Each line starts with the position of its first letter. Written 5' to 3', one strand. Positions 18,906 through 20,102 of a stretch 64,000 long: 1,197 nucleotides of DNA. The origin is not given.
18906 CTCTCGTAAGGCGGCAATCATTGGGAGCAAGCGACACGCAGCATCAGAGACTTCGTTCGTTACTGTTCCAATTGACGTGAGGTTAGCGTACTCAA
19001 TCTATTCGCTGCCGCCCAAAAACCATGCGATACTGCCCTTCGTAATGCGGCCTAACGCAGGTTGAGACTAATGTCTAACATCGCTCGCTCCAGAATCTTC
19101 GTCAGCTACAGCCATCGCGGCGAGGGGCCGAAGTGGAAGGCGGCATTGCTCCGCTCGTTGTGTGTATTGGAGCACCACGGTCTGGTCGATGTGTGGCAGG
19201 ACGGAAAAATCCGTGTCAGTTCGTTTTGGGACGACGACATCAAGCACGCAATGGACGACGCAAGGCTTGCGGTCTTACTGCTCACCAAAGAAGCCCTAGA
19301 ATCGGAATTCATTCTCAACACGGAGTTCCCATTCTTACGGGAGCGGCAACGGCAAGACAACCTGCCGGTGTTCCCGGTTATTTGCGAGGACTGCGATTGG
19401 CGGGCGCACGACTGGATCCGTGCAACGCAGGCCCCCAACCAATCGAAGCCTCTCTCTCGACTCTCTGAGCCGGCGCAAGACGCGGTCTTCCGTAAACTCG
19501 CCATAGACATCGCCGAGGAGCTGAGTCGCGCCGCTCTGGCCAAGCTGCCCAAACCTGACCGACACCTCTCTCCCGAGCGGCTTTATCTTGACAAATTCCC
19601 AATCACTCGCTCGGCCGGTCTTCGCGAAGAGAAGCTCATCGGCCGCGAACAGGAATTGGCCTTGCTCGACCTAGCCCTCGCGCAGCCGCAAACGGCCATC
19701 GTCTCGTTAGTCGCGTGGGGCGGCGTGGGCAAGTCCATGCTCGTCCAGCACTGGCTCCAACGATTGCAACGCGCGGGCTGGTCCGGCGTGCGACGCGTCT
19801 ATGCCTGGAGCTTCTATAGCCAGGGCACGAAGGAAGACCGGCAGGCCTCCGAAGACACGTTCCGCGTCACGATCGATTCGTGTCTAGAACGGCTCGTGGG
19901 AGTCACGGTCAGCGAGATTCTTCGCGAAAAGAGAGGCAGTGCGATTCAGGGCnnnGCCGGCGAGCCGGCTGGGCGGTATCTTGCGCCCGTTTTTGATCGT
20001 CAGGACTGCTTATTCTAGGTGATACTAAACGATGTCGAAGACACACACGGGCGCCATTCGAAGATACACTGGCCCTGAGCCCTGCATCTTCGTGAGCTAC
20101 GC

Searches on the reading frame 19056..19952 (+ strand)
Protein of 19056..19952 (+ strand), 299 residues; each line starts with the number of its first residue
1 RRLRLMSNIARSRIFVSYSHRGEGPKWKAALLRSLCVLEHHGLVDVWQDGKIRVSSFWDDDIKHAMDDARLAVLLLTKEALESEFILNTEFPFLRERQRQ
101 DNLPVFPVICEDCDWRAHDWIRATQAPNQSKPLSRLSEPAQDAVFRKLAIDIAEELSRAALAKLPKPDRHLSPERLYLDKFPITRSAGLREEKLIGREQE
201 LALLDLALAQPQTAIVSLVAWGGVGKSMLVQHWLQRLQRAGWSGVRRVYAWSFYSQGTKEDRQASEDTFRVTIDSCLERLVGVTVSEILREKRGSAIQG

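Call 49: search_protein_families(library=pfam, proteins=[window:19056-19952:+], max_evalue=0.01)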
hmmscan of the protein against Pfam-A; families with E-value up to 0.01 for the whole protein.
window:19056-19952:+ (299 aa): 2 families
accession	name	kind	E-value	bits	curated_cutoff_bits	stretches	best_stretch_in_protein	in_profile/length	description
PF13676.11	TIR_2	-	7.5e-09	36.6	28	1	14-126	1-111/122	TIR domain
PF13191.12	AAA_16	-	7.1e-06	27.1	32.6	1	193-242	1-53/167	AAA ATPase domain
